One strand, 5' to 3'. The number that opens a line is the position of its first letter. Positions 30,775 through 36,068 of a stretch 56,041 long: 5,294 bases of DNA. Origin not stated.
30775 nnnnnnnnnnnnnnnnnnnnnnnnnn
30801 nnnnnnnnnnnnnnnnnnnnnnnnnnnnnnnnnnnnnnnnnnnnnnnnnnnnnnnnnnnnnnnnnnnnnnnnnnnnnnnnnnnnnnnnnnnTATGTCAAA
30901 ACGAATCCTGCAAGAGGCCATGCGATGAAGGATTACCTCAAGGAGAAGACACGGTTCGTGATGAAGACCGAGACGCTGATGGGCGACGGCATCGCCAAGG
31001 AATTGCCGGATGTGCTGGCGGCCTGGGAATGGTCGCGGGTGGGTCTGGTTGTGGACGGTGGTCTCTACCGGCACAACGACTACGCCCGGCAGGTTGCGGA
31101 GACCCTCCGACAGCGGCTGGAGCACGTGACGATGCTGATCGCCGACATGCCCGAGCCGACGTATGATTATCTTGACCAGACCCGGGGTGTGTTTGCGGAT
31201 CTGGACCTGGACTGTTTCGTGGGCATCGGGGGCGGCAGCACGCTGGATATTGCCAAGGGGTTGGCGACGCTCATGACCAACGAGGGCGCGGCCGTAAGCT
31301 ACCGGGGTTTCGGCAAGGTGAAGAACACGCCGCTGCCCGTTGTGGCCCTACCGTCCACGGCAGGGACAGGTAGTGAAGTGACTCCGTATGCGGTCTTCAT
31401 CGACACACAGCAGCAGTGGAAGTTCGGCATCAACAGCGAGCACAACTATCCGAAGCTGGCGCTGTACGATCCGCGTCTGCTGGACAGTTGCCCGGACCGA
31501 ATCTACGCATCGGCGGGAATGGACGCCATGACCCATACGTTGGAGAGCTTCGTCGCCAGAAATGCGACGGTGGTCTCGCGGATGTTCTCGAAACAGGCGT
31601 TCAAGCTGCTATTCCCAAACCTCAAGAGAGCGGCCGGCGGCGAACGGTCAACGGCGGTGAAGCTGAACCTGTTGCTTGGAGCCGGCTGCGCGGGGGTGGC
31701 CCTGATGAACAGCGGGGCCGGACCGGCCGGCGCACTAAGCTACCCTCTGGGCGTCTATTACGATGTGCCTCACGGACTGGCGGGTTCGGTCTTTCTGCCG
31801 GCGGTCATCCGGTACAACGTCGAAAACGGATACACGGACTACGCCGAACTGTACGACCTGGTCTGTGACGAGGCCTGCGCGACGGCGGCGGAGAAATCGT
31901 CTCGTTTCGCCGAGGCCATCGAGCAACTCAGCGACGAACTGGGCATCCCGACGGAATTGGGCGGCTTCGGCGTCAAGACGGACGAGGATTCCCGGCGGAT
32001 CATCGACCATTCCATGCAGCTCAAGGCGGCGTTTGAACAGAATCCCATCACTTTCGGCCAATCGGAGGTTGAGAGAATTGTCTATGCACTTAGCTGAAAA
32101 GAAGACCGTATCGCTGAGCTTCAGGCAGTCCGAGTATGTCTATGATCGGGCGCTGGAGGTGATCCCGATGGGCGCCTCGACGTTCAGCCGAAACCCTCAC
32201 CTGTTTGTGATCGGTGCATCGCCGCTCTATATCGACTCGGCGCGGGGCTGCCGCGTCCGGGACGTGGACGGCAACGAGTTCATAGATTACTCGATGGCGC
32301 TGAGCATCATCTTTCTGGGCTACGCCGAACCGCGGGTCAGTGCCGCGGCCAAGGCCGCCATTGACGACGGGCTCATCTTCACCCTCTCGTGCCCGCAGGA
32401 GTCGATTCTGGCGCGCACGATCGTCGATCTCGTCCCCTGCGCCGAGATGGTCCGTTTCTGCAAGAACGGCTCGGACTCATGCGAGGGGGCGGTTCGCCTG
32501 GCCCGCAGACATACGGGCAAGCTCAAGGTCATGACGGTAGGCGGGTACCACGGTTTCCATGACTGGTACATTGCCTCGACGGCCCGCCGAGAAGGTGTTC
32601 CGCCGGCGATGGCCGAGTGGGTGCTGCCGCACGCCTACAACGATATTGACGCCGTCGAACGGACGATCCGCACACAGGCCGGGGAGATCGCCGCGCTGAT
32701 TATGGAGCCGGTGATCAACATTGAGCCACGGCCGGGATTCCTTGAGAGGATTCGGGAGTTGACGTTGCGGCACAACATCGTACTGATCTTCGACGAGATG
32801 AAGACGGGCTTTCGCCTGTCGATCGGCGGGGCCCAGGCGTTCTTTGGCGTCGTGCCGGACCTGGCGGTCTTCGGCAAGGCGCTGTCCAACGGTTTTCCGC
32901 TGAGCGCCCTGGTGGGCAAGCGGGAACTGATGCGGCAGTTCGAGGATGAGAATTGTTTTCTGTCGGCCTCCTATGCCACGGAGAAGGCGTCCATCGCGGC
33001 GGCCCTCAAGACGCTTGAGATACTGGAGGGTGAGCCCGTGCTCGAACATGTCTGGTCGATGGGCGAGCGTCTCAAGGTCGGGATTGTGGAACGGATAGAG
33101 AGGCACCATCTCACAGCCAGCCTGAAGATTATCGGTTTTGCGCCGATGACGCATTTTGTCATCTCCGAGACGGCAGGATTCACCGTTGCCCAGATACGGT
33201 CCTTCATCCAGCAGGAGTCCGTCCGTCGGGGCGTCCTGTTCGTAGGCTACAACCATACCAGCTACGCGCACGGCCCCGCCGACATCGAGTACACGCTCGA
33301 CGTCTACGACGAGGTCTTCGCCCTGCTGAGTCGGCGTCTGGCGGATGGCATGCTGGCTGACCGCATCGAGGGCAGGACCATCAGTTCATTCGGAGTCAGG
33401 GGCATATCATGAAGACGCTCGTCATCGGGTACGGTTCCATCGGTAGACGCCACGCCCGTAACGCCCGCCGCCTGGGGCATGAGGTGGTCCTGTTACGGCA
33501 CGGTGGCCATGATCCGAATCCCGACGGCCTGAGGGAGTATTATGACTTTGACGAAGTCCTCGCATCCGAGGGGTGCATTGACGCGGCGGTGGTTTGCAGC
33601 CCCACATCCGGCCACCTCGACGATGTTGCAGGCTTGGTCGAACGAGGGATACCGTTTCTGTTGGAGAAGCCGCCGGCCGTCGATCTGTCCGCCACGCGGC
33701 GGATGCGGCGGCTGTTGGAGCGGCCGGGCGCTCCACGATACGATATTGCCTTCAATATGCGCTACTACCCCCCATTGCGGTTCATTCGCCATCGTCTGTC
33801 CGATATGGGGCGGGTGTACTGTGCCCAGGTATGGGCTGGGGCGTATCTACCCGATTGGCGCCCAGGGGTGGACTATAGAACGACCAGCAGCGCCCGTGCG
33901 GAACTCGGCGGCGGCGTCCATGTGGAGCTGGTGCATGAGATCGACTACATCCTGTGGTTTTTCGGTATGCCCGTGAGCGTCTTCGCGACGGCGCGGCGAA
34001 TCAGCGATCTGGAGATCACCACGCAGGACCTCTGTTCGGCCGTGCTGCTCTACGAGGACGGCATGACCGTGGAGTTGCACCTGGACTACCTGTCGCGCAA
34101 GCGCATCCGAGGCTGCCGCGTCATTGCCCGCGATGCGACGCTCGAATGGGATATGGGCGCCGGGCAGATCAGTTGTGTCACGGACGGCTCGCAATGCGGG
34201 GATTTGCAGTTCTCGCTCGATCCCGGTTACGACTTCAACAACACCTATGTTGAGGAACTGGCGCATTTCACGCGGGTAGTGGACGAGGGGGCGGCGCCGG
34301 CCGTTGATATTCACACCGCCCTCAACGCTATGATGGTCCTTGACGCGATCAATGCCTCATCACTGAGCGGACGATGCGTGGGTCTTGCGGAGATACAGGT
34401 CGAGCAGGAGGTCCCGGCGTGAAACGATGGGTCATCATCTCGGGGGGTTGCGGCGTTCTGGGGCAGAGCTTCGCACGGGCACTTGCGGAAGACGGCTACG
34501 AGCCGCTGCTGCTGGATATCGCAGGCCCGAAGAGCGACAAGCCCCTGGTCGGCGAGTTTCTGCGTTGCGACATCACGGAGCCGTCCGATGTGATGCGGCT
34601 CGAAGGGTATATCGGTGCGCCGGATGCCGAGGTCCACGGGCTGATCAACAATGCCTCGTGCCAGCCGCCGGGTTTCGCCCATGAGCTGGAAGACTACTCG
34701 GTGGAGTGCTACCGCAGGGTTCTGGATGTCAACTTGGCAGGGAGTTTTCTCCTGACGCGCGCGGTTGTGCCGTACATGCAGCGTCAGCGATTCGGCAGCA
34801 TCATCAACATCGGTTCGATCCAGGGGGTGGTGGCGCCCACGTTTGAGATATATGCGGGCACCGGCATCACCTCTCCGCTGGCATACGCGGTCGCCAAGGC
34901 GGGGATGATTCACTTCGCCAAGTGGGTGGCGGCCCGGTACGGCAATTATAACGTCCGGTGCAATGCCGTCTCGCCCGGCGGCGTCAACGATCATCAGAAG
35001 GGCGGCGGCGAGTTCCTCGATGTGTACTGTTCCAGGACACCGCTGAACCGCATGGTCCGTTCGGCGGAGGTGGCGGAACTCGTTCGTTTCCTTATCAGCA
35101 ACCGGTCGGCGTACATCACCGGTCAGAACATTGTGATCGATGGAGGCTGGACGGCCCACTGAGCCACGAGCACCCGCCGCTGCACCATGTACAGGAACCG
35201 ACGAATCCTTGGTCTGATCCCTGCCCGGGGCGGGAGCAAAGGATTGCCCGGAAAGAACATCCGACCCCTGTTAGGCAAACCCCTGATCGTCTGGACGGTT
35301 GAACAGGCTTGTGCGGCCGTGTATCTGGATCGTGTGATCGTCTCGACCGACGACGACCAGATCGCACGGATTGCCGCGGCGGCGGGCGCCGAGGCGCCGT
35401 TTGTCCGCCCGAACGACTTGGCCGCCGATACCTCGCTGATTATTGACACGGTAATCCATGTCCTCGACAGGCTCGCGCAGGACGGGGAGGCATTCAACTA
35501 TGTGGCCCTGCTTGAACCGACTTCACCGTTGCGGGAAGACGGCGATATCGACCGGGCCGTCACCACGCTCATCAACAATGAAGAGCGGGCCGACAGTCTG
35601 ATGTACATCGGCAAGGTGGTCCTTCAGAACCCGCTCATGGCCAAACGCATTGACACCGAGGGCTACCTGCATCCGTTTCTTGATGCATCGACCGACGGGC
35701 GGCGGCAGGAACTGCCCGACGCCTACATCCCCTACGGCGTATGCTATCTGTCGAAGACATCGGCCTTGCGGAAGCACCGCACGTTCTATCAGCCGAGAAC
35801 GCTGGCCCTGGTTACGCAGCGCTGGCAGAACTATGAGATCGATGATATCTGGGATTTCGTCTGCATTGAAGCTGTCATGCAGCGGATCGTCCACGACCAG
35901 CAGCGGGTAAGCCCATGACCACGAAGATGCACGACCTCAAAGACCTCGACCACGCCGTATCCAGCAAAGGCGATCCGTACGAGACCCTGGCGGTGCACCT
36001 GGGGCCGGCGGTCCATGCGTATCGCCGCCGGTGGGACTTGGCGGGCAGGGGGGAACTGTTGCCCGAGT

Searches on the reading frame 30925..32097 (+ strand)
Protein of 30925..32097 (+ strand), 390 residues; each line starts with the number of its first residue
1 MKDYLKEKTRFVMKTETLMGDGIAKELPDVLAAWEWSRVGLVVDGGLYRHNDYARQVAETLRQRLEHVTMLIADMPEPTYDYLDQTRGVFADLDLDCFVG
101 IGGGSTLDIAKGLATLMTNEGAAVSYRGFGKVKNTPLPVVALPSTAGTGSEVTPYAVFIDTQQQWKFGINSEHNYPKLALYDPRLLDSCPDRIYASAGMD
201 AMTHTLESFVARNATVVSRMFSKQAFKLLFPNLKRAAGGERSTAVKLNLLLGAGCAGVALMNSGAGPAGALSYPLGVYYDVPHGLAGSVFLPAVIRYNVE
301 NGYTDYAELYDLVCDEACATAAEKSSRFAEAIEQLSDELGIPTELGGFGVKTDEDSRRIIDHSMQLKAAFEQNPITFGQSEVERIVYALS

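Call 19: search_protein_families(library=pfam, proteins=[window:30925-32097:+], max_evalue=0.00001)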
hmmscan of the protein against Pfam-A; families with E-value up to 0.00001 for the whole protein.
window:30925-32097:+ (390 aa): 3 families
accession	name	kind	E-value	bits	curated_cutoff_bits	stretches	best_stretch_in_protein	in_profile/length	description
PF00465.25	Fe-ADH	-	2.2e-36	125.4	31.3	1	15-183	2-168/168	Iron-containing alcohol dehydrogenase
PF25137.1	ADH_Fe_C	-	5e-35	121.4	27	1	195-386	2-190/194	Fe-containing alcohol dehydrogenase family, C-terminal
PF13685.12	Fe-ADH_2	-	8e-09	36.1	28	1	20-129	3-113/149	Iron-containing alcohol dehydrogenase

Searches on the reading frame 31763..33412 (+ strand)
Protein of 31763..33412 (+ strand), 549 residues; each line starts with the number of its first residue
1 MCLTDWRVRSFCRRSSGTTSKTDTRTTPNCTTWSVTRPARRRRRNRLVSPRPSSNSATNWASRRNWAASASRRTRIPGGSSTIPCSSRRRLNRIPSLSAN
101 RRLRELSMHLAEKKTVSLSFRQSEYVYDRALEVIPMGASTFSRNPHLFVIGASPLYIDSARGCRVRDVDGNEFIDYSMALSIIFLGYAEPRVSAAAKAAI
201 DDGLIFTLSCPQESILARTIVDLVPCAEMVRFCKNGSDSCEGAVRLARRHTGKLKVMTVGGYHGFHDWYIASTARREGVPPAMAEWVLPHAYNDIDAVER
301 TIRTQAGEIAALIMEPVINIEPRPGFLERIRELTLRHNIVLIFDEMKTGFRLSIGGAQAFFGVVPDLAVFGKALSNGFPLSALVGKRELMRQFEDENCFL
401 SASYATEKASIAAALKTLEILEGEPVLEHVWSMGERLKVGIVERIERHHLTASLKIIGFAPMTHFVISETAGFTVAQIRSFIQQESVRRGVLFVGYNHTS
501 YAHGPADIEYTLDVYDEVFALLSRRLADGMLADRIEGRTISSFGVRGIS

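Call 19: search_protein_families(library=pfam, proteins=[window:31763-33412:+], max_evalue=0.00001)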
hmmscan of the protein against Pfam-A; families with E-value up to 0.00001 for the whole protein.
window:31763-33412:+ (549 aa): 1 family
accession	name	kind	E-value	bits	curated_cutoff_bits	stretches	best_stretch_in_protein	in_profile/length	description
PF00202.27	Aminotran_3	-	7.5e-47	160.3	30.5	1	155-447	11-332/403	Aminotransferase class-III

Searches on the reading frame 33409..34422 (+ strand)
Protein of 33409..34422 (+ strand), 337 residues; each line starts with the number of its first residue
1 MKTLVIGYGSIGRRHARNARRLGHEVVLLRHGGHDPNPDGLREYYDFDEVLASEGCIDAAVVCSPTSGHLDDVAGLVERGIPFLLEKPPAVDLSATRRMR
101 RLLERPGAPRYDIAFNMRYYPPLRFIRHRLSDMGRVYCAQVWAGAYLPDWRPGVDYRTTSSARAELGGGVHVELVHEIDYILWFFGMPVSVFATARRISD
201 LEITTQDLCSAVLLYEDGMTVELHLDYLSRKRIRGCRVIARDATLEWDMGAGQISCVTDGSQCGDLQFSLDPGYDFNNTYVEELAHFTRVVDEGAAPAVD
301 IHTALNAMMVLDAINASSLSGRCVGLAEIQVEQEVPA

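Call 19: search_protein_families(library=pfam, proteins=[window:33409-34422:+], max_evalue=0.00001)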
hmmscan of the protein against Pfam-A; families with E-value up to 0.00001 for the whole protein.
window:33409-34422:+ (337 aa): 3 families
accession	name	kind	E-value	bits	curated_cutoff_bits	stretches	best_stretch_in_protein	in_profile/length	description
PF22725.1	GFO_IDH_MocA_C3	-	1.1e-11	45.3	27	1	134-244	14-122/124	GFO/IDH/MocA C-terminal domain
PF01408.29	GFO_IDH_MocA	-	5.7e-11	43.6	24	1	2-107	2-113/120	Oxidoreductase family, NAD-binding Rossmann fold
PF02894.22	GFO_IDH_MocA_C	-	2.3e-09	37.8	22.9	1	164-325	36-217/218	Oxidoreductase family, C-terminal alpha/beta domain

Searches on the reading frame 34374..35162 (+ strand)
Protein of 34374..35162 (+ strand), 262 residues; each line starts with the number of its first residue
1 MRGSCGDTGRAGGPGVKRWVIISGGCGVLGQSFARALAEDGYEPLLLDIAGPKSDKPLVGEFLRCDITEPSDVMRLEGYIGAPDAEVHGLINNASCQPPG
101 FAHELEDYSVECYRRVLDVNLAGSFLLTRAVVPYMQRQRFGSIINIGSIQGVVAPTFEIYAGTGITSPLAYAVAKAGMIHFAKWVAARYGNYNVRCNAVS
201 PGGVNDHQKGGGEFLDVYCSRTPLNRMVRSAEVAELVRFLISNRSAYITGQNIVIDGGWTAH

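Call 19: search_protein_families(library=pfam, proteins=[window:34374-35162:+], max_evalue=0.00001)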
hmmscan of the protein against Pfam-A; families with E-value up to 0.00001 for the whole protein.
window:34374-35162:+ (262 aa): 3 families
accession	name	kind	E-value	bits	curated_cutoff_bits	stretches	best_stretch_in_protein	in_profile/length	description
PF13561.12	adh_short_C2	-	3.6e-43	148.3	27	1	29-260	8-236/236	Enoyl-(Acyl carrier protein) reductase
PF00106.31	adh_short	-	5.4e-28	98.2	26.6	1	19-205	2-183/195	short chain dehydrogenase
PF08659.16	KR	-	5.2e-06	26.9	22.6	0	20-152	3-140/180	KR domain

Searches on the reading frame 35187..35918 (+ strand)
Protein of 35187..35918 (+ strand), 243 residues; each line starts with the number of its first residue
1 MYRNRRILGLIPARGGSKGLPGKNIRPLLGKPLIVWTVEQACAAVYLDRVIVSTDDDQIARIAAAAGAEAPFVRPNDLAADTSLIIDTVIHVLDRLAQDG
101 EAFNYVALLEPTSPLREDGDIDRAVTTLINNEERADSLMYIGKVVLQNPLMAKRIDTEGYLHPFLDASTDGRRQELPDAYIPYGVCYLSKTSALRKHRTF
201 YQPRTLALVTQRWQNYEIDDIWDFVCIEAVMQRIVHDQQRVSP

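Call 19: search_protein_families(library=pfam, proteins=[window:35187-35918:+], max_evalue=0.00001)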
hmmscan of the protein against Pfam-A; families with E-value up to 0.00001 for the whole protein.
window:35187-35918:+ (243 aa): 1 family
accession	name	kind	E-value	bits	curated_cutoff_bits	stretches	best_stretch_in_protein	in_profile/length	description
PF02348.25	CTP_transf_3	-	3.8e-23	82.9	22.6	1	9-136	2-123/217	Cytidylyltransferase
